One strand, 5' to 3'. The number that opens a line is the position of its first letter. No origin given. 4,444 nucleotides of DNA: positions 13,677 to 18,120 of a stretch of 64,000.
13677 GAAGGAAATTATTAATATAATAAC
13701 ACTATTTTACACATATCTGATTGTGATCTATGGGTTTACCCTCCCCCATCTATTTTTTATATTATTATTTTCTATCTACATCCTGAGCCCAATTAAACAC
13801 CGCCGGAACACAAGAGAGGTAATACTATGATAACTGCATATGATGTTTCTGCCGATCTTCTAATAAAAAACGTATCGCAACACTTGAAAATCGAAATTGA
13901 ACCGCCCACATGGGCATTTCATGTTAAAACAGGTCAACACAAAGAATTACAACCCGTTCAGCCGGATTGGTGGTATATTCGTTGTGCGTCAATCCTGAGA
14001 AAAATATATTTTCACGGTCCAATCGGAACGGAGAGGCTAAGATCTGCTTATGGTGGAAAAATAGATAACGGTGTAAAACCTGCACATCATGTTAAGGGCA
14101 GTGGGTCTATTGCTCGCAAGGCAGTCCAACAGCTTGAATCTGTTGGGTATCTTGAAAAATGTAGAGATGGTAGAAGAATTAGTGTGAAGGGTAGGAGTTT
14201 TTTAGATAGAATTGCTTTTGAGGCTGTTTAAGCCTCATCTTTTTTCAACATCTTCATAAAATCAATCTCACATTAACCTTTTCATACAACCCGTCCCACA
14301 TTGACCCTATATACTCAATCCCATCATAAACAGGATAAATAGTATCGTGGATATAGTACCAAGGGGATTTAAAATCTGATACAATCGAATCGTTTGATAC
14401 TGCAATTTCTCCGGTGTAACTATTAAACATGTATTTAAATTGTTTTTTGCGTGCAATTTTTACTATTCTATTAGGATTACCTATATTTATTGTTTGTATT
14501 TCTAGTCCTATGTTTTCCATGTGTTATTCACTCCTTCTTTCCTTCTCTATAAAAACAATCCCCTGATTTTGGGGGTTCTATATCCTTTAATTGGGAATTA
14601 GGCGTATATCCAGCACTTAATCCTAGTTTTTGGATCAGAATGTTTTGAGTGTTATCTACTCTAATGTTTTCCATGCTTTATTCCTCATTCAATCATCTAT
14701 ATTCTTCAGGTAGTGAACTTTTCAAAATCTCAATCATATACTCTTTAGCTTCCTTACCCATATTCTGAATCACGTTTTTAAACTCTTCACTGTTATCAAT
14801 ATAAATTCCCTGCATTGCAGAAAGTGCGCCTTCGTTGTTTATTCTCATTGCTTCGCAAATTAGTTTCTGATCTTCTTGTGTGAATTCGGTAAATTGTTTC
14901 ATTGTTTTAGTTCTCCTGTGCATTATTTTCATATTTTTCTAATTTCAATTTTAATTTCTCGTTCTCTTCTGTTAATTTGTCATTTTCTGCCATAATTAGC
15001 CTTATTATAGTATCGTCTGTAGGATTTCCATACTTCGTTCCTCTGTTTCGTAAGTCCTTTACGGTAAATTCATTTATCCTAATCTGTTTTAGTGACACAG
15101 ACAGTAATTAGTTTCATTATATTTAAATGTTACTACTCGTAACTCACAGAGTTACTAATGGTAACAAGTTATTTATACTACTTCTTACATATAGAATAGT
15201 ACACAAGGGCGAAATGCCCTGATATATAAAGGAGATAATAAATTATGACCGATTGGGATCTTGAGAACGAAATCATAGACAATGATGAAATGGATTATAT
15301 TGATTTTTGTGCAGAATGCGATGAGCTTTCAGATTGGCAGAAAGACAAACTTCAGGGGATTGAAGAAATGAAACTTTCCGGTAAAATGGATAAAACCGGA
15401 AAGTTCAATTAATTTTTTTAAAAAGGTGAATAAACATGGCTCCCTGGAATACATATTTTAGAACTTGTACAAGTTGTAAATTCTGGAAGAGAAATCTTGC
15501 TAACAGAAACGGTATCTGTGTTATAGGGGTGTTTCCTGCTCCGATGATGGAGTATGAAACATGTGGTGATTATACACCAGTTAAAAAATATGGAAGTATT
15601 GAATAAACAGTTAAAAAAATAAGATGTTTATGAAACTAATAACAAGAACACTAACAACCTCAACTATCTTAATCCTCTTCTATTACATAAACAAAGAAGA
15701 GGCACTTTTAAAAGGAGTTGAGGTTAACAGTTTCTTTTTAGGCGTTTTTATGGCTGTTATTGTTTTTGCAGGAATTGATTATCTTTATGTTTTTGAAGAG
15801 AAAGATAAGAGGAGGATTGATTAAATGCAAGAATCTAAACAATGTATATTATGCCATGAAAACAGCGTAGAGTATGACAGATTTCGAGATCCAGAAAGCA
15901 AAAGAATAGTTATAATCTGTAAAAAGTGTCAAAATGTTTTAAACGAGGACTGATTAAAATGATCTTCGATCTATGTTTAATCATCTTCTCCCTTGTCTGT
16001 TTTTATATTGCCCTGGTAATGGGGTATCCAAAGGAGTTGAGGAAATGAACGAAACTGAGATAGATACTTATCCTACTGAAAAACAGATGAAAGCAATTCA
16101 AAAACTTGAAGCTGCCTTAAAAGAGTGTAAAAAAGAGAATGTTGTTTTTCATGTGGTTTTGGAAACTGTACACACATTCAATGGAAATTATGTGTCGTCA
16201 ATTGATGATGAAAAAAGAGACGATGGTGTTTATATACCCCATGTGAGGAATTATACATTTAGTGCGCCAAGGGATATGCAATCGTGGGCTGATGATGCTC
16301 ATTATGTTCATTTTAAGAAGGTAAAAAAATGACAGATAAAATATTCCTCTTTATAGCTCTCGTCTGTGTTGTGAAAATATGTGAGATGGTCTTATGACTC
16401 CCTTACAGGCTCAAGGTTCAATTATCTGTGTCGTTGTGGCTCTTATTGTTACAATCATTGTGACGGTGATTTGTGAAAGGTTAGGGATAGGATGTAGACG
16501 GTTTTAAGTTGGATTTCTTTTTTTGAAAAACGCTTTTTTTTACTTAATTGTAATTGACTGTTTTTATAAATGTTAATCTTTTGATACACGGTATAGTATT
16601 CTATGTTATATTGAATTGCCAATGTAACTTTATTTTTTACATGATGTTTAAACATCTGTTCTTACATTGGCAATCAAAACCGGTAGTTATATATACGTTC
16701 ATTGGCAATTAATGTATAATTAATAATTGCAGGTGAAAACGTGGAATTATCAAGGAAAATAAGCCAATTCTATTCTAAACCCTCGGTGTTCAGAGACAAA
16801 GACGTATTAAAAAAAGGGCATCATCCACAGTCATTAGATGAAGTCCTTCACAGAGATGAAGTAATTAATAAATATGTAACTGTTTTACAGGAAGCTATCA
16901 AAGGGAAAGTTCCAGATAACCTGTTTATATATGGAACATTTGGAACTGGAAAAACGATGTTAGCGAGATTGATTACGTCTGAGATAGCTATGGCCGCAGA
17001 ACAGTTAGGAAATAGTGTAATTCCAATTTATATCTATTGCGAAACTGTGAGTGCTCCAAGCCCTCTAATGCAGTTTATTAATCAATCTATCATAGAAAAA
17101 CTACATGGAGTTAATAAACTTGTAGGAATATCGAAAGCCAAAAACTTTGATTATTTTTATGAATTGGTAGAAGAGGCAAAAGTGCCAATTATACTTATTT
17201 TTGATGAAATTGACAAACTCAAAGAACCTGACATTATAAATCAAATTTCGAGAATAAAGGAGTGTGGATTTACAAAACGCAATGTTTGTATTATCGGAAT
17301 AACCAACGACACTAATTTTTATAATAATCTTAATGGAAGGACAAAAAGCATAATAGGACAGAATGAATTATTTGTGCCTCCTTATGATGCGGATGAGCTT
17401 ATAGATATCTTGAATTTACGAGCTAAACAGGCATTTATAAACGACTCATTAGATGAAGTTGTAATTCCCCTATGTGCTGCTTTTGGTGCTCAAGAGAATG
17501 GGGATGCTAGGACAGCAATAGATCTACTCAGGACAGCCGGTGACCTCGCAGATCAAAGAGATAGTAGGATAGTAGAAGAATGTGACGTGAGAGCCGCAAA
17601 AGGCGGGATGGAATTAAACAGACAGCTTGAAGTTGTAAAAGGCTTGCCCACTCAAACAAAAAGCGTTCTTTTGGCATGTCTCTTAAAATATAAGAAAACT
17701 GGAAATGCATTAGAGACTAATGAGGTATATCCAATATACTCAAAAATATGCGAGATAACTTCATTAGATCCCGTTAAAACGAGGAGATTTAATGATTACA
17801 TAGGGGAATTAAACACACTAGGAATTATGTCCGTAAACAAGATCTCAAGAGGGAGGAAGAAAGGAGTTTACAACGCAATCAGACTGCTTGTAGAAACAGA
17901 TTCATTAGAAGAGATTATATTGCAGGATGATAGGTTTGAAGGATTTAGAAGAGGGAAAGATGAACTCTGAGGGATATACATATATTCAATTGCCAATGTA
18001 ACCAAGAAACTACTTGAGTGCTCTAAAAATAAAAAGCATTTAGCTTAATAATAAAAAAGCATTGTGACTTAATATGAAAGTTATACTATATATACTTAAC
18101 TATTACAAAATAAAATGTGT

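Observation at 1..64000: No accepted ORF in 64 kb terminates with TAG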

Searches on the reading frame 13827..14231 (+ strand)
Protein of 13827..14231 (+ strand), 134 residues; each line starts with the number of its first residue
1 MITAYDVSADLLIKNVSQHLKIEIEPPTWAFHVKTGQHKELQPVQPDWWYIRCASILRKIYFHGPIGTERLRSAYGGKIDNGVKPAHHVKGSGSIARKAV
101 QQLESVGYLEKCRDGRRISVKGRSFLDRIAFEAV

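Call 16: find_homologous_proteins(query=window:13827-14231:+)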
Query window:13827-14231:+ (134 aa): 554 proteins with E <= 0.001 among 560 candidates; the best 120 are listed.
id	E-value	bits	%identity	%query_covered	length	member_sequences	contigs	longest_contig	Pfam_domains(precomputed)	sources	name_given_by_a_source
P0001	8.5e-86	302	100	100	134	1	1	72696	PF01090.26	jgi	-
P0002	3.4e-46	174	63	99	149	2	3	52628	PF01090.26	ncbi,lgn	-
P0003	1.1e-45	173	63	99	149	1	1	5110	PF01090.26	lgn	-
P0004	1.2e-45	172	59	99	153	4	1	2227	PF01090.26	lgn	-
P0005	2.0e-45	172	63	99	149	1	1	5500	PF01090.26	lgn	-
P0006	2.9e-45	171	64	99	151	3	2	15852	PF01090.26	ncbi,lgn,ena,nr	ncbi:MAG: 30S ribosomal protein S19e [Candidatus Odinarchaeota archaeon]|nr:30S ribosomal protein S1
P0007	4.6e-45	171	65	99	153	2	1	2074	PF01090.26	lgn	-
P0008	5.6e-44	167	64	99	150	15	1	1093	PF01090.26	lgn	-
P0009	5.9e-44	167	60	97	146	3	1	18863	PF01090.26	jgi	-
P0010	9.3e-44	166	59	97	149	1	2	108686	PF01090.26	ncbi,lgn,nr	ncbi:MAG TPA: 30S ribosomal protein S19e [Methanocorpusculum sp.]|nr:30S ribosomal protein S19e [Met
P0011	1.0e-43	166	62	99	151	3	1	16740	PF01090.26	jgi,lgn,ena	-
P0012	1.1e-43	166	59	97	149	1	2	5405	PF01090.26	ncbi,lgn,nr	ncbi:MAG TPA: 30S ribosomal protein S19e [Methanocorpusculum sp.]|nr:30S ribosomal protein S19e [Met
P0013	1.1e-43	166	59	97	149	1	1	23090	PF01090.26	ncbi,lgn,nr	ncbi:MAG TPA: 30S ribosomal protein S19e [Methanocorpusculum sp.]|nr:30S ribosomal protein S19e [Met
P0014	1.2e-43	166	60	99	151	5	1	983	PF01090.26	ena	-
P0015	2.5e-43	165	57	99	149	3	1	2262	PF01090.26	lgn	-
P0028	1.9e-42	162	59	99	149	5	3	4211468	PF01090.26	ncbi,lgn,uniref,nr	ncbi:SSU ribosomal protein S19e [Methanosarcina sp. MTP4]|uniref:30S ribosomal protein S19e n=1 Tax=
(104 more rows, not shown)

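Call 19: find_encoding_contigs(protein=P0001, flank=10000, max_places=3)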
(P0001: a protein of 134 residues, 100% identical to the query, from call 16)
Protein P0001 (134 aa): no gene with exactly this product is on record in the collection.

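Call 83: search_protein_families(library=phrogs, proteins=[window:13827-14231:+], max_evalue=0.001)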
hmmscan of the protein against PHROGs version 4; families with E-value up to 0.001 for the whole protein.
window:13827-14231:+ (134 aa): 0 families

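Call 89: find_encoding_contigs(protein=P0028, flank=10000, max_places=3)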
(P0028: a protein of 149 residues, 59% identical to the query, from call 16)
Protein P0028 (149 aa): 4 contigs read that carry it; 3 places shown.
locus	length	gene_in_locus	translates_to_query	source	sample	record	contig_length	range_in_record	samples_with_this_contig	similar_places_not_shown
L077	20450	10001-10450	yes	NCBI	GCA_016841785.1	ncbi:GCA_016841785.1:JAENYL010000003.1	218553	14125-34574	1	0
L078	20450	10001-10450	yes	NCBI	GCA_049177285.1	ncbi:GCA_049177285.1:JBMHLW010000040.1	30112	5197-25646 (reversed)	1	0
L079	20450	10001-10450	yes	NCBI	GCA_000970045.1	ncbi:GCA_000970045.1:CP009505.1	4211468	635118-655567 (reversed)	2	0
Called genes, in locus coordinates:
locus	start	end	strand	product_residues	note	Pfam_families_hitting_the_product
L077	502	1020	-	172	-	PF01569:PAP2, PF14378:PAP2_3 (weak)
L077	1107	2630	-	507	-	PF00585:Thr_dehydrat_C (faint), PF01842:ACT (weak), PF00753:Lactamase_B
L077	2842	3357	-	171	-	PF01986:DUF123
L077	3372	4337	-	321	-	PF03747:ADP_ribosyl_GH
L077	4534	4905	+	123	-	-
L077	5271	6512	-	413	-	PF13191:AAA_16 (faint), PF00004:AAA, PF17862:AAA_lid_3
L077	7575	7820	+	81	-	PF01998:DUF131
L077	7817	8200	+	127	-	PF01998:DUF131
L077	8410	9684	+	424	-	PF00709:Adenylsucc_synt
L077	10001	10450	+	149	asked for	PF01090:Ribosomal_S19e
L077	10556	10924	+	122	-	PF01984:dsDNA_bind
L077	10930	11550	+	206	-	PF24167:DUF7411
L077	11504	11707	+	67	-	-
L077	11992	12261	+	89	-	PF01198:Ribosomal_L31e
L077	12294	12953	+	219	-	PF01912:eIF-6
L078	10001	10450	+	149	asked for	PF01090:Ribosomal_S19e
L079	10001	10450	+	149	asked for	PF01090:Ribosomal_S19e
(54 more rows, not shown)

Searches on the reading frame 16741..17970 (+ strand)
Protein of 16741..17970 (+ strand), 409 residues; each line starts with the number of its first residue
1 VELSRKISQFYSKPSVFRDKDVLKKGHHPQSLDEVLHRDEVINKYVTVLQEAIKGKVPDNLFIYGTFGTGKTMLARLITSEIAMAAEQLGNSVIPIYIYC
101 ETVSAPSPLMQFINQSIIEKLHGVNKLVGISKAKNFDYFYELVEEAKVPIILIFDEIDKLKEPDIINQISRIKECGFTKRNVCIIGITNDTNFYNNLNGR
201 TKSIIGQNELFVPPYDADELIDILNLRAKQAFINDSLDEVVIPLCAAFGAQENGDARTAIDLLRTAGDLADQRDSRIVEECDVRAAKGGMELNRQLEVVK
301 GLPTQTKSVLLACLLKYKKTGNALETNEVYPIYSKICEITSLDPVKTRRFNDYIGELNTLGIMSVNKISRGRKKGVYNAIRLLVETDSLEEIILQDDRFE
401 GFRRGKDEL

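Call 7: search_protein_families(library=pfam, proteins=[window:16741-17970:+], max_evalue=0.01)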
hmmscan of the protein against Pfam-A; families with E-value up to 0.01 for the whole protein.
window:16741-17970:+ (409 aa): 12 families
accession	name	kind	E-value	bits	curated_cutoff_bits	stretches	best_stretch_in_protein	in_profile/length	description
PF22703.2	Cdc6_lid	-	7.3e-25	87.1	27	1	222-287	2-67/68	Cdc6 AAA+ ATPase-type lid domain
PF09079.17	Cdc6_C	-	2.6e-21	75.9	25.1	1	297-391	1-95/96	CDC6, C terminal winged helix domain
PF13401.12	AAA_22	-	7.8e-10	39.6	27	1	60-181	7-115/130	AAA domain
PF00004.35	AAA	-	6.7e-09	36.7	21.2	1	62-204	2-126/131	ATPase family associated with various cellular activities (AAA)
PF05729.18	NACHT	-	3.6e-06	27.3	26.7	1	61-163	3-96/167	NACHT domain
PF13191.12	AAA_16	-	3.1e-05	25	32.6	1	35-163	2-147/167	AAA ATPase domain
PF01637.24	ATPase_2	-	9.9e-05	22.7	33.2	1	49-167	11-133/225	ATPase domain predominantly from Archaea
PF22606.2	Cdc6-ORC-like_ATPase_lid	-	0.00036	20.8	27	1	215-270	1-56/60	Cdc6/ORC-like, ATPase lid domain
PF05496.18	RuvB_N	-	0.00083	19.6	27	1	29-88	3-63/159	Holliday junction DNA helicase RuvB P-loop domain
PF07693.20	KAP_NTPase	-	0.0027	17.4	20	0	134-192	137-194/293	KAP family P-loop domain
PF24883.2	NPHP3_N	-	0.0028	18.3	24.8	0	59-117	23-75/164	Nephrocystin 3, N-terminal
PF07728.20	AAA_5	-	0.0057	17.1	22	0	60-81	1-22/139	AAA domain (dynein-related subfamily)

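Call 48: find_homologous_proteins(query=window:16741-17970:+, max_evalue=1e-30)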
Query window:16741-17970:+ (409 aa): 1680 proteins with E <= 1e-30 among 8000 candidates; the best 120 are listed.
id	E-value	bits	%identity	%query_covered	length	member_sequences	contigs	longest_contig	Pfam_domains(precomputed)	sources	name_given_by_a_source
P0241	2.5e-200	684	74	100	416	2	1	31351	PF22703.3,PF22606.3,PF00004.36,PF13401.13,PF09079.18,PF13191.13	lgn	-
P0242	1.4e-199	681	73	99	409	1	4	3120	PF22703.3,PF22606.3,PF00004.36,PF13401.13,PF09079.18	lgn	-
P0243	2.1e-199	681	75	98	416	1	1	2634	PF22703.3,PF22606.3,PF00004.36,PF13401.13,PF09079.18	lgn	-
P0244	3.1e-199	680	73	99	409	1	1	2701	PF22703.3,PF22606.3,PF00004.36,PF13401.13,PF09079.18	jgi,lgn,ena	-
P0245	3.7e-199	680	73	99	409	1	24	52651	PF22703.3,PF22606.3,PF00004.36,PF13401.13,PF09079.18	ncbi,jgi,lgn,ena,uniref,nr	ncbi:MAG: AAA family ATPase [Methanosarcina sp.]|uniref:Cdc6/Cdc18 family protein n=1 Tax=Methanosar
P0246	3.8e-199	680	73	99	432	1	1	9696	PF22703.3,PF00004.36,PF13401.13,PF09079.18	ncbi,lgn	-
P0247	1.2e-198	678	73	99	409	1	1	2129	PF22703.3,PF22606.3,PF00004.36,PF13401.13,PF09079.18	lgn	-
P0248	1.5e-198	678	73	99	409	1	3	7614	PF22703.3,PF22606.3,PF00004.36,PF13401.13,PF09079.18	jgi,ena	-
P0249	1.8e-198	678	73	99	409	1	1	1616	PF22703.3,PF22606.3,PF00004.36,PF13401.13,PF09079.18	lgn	-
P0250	2.5e-198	677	74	99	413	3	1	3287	PF22703.3,PF00004.36,PF13401.13,PF09079.18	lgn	-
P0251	1.6e-197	675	74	98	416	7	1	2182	PF22703.3,PF22606.3,PF00004.36,PF13401.13,PF09079.18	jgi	jgi:archaeal cell division control protein 6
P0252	2.9e-197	674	74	99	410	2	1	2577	PF22703.3,PF05729.19,PF00004.36,PF13401.13,PF01637.25,PF09079.18,PF13191.13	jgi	-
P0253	4.2e-196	670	72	99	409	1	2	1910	PF22703.3,PF05729.19,PF22606.3,PF00004.36,PF13401.13,PF09079.18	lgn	-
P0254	1.3e-195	668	74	99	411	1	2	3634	PF22703.3,PF22606.3,PF00004.36,PF13401.13,PF01637.25,PF09079.18,PF13191.13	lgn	-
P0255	1.9e-195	668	73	99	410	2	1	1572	PF22703.3,PF22606.3,PF00004.36,PF13401.13,PF01637.25,PF09079.18,PF13191.13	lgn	-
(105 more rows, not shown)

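Call 49: find_encoding_contigs(protein=P0245, flank=10000, max_places=10)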
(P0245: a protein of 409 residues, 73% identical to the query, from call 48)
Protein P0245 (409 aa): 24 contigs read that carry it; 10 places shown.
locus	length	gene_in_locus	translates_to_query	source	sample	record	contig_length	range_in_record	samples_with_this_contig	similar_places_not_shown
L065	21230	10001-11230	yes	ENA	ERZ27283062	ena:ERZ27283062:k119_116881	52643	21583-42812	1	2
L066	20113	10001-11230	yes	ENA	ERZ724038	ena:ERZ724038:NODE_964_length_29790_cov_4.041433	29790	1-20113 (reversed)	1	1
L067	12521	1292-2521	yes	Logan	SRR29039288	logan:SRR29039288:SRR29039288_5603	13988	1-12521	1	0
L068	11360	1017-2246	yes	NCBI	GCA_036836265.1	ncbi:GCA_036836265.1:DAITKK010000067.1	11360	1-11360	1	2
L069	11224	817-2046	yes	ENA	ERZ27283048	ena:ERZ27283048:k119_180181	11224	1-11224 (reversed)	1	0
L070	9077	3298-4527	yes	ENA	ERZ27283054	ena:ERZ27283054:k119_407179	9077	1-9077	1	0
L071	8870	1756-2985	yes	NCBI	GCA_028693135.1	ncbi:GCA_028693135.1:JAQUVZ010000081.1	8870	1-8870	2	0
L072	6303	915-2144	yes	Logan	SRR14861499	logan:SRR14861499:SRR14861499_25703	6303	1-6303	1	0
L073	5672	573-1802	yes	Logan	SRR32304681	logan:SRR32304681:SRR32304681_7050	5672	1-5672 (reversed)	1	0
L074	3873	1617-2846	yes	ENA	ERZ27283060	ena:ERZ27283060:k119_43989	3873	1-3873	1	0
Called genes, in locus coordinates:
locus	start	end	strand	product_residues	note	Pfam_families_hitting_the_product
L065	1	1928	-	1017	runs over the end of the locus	PF04513:Baculo_PEP_C (faint), PF10145:PhageMin_Tail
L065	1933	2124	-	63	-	-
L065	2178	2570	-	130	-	-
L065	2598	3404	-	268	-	-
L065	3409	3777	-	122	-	PF11367:Tail_completion_gp17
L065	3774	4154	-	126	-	PF04883:HK97-gp10_like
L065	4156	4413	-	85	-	-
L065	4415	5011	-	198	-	-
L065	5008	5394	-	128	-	-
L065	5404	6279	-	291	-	PF04454:Linocin_M18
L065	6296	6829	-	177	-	-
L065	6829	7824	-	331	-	-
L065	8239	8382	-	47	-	-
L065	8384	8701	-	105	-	-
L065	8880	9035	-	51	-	-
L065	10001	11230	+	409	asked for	PF00004:AAA (weak), PF13401:AAA_22 (weak), PF22606:Cdc6-ORC-like_ATPase_lid (weak), PF22703:Cdc6_lid, PF09079:WHD_Cdc6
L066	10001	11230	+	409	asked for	PF00004:AAA (weak), PF13401:AAA_22 (weak), PF22606:Cdc6-ORC-like_ATPase_lid (weak), PF22703:Cdc6_lid, PF09079:WHD_Cdc6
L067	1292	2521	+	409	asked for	PF00004:AAA (weak), PF13401:AAA_22 (weak), PF22606:Cdc6-ORC-like_ATPase_lid (weak), PF22703:Cdc6_lid, PF09079:WHD_Cdc6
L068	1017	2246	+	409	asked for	PF00004:AAA (weak), PF13401:AAA_22 (weak), PF22606:Cdc6-ORC-like_ATPase_lid (weak), PF22703:Cdc6_lid, PF09079:WHD_Cdc6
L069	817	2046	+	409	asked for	PF00004:AAA (weak), PF13401:AAA_22 (weak), PF22606:Cdc6-ORC-like_ATPase_lid (weak), PF22703:Cdc6_lid, PF09079:WHD_Cdc6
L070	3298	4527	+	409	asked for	PF00004:AAA (weak), PF13401:AAA_22 (weak), PF22606:Cdc6-ORC-like_ATPase_lid (weak), PF22703:Cdc6_lid, PF09079:WHD_Cdc6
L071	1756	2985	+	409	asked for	PF00004:AAA (weak), PF13401:AAA_22 (weak), PF22606:Cdc6-ORC-like_ATPase_lid (weak), PF22703:Cdc6_lid, PF09079:WHD_Cdc6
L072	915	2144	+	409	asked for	PF00004:AAA (weak), PF13401:AAA_22 (weak), PF22606:Cdc6-ORC-like_ATPase_lid (weak), PF22703:Cdc6_lid, PF09079:WHD_Cdc6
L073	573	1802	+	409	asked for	PF00004:AAA (weak), PF13401:AAA_22 (weak), PF22606:Cdc6-ORC-like_ATPase_lid (weak), PF22703:Cdc6_lid, PF09079:WHD_Cdc6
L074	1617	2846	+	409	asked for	PF00004:AAA (weak), PF13401:AAA_22 (weak), PF22606:Cdc6-ORC-like_ATPase_lid (weak), PF22703:Cdc6_lid, PF09079:WHD_Cdc6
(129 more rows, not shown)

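Call 73: search_dna_similar(query=window:16741-17970:+, collection=phages, mode=protein, max_rows=10, max_evalue=0.00001)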
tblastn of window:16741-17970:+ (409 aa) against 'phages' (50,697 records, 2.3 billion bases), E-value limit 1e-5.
Records with a match: 4; places in all: 4; records where one place covers at least 80% of the query: 1.
Best place of each record, by identity: <60% 4.
By first word of the organism name: Halorubrum 2; Haloarcula 1; Haloferax 1.
By host as written in the record: - 2; Haloarcula hispanica 1; Haloferax sp. Atlit 48N 1.
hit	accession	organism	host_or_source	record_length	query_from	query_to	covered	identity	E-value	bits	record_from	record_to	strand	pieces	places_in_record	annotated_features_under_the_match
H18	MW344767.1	Haloarcula virus Harhisp1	Haloarcula hispanica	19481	10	338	80%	24.3%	6e-8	61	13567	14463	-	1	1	rep: Orc1-type DNA replication protein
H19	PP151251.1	Haloferax phage LSV-48N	Haloferax sp. Atlit 48N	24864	16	271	63%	26.1%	3e-11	72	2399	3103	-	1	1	hypothetical protein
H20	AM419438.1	Halorubrum virus BJ1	hypersaline lake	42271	29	274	60%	26.6%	3e-11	71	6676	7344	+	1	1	hypothetical protein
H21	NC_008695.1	Halorubrum virus BJ1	hypersaline lake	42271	29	274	60%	26.6%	3e-11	71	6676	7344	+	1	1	AAA family ATPase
